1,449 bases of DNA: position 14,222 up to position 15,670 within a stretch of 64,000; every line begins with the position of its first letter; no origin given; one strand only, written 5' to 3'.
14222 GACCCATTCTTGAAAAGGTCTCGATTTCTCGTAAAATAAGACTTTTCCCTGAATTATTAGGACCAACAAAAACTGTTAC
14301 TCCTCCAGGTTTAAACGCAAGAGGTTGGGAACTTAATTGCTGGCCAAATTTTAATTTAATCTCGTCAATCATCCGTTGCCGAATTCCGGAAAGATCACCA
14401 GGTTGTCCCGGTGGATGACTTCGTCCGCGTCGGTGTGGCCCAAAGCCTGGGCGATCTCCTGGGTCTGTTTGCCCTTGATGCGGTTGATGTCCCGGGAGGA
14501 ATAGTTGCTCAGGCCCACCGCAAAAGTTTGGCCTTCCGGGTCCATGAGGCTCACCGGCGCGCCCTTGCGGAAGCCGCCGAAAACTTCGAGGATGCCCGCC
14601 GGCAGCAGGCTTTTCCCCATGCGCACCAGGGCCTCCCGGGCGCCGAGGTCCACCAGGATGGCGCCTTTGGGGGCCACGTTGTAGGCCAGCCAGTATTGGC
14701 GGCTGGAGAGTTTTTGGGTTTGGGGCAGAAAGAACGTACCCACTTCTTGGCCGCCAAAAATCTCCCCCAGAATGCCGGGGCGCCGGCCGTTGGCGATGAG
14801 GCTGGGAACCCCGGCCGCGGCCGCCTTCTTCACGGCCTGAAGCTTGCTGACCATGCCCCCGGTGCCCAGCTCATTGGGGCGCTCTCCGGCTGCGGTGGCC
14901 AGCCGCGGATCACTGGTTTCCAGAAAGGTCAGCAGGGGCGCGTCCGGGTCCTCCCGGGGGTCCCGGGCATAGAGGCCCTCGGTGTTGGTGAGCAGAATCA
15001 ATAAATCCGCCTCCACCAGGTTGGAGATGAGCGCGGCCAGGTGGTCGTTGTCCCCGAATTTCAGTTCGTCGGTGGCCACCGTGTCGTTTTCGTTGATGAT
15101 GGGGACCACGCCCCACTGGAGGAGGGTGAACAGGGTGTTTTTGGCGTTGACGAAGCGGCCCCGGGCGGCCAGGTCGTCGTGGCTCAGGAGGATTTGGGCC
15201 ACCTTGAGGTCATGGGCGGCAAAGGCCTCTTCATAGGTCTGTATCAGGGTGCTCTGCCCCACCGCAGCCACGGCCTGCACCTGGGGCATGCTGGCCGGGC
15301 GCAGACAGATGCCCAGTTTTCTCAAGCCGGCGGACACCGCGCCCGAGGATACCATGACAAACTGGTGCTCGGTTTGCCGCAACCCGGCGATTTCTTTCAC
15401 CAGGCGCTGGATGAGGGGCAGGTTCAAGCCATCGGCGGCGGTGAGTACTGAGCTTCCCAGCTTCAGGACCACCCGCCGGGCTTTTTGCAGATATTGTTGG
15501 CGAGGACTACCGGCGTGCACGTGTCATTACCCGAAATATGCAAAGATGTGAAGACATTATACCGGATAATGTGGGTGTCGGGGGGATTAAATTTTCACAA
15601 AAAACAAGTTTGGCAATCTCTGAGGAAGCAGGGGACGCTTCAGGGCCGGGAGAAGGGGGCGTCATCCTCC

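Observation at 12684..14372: Single-gene ABC-ATPase/Toprim (OLD / GajA / fused-PARIS-like) module wedged precisely between proB and proA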

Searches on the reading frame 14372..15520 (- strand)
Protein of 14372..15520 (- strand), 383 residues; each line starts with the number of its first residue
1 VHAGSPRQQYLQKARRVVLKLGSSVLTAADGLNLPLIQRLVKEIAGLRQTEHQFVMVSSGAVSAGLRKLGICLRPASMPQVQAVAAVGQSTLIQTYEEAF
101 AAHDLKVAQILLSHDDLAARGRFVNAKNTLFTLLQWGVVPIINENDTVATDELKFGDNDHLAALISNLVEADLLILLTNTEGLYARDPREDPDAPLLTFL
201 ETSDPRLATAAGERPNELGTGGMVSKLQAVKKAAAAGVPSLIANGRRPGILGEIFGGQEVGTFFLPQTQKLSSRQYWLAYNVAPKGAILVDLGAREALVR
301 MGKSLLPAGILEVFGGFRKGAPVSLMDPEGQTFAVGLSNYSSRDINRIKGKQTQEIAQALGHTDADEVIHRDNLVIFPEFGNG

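Call 21: list_cluster_members(proteins=[P0001, window:14372-15520:-, window:15643-16695:-])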
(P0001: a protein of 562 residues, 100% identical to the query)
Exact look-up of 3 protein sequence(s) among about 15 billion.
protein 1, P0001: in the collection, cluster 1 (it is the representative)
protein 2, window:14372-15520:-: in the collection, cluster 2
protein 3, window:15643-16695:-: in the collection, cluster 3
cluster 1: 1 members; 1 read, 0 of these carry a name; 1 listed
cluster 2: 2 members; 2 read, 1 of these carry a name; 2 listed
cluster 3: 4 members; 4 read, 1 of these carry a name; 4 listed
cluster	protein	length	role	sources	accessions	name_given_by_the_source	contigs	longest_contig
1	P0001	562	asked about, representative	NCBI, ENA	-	-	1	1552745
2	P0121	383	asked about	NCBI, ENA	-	-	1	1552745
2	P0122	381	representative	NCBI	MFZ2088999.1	MAG: glutamate 5-kinase [Desulfobaccales bacterium]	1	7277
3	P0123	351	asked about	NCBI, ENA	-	-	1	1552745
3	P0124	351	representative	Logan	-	-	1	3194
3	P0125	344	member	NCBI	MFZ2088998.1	MAG: GTPase ObgE [Desulfobaccales bacterium]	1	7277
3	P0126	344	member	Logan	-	-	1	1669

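Call 22: find_related_loci(query=A1, collection=genome_contigs, flank=7000)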
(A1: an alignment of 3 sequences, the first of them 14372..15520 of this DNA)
Query A1 (383 aa) in genome_contigs; peptide patterns used: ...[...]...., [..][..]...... (x = any residue, [..] = any of these).
179 stretches matched a pattern; 31 encode a relative of the query (tblastn E <= 1e-3); 31 distinct loci.
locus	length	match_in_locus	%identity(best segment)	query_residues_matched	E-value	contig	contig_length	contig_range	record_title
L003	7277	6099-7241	95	1-381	0e+0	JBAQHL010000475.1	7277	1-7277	MAG: Desulfobaccales bacterium isolate MFD09338_ilm_asm_bin2 k127_7350, whole genome shotgun sequence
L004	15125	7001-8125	86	7-381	0e+0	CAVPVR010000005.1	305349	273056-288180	MAG: uncultured delta proteobacterium isolate MFD09964.bin.1.66 genome assembly, contig: contig_16770, whole genome shot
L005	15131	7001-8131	87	7-383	0e+0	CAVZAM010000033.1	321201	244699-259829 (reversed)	MAG: uncultured delta proteobacterium isolate MFD01872.bin.1.196 genome assembly, contig: contig_79463, whole genome sho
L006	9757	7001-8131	82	7-383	0e+0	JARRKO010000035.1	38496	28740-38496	MAG: Syntrophobacterales bacterium isolate Spart_048_MAG scaffold_1092, whole genome shotgun sequence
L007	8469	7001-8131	80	7-383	0e+0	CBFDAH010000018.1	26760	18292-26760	MAG TPA_asm: uncultured Syntrophobacterales bacterium isolate SRR26215690_maxbin2_23 genome assembly, contig: ERZ2507347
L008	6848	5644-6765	84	7-380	0e+0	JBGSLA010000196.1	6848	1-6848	MAG: Desulfobaccales bacterium isolate JTS-AC195 k141_2247138, whole genome shotgun sequence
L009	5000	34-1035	86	47-380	0e+0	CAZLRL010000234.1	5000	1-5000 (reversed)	MAG TPA_asm: uncultured Desulfobacterales bacterium isolate SRP141376_co1_66 genome assembly, contig: NODE_26885_length_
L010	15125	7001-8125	80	7-381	0e+0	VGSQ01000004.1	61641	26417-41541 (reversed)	MAG: Deltaproteobacteria bacterium isolate K_DeepCast_250m_m2_102 K_DeepCast_250m_m2_102_Ga0194125_10000562, whole genom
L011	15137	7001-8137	77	5-383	0e+0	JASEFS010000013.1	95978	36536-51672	MAG: Deltaproteobacteria bacterium isolate Yes49-14 NODE_124_length_95978_cov_7.747381, whole genome shotgun sequence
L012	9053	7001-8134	73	5-383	1e-176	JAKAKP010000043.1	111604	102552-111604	MAG: Deltaproteobacteria bacterium isolate WY4.bin79 NODE_178_length_111604_cov_2.275546, whole genome shotgun sequence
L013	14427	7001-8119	74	7-380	2e-175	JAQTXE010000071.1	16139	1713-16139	MAG: Syntrophales bacterium isolate STC_127 NODE_7802_length_16139_cov_3.229515_Sandtown_C, whole genome shotgun sequenc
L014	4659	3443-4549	73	7-376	9e-180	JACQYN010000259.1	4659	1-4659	MAG: Deltaproteobacteria bacterium isolate NC_groundwater_1542_Pr4_S-0.65um_58_23 SR1-18-Sp65_coassembly_scaffold_700151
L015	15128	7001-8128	72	7-383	1e-173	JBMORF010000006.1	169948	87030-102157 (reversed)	MAG: Thermodesulfobacteriota bacterium isolate Betzabe_MAG173 MAG173_6, whole genome shotgun sequence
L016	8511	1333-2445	72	7-378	6e-174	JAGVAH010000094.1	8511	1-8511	MAG: Syntrophobacterales bacterium isolate DeMMO6_13 c_000000039025, whole genome shotgun sequence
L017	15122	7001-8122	73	7-380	1e-173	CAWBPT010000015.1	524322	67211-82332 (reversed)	MAG: uncultured delta proteobacterium isolate MFD04408.bin.1.190 genome assembly, contig: contig_26885, whole genome sho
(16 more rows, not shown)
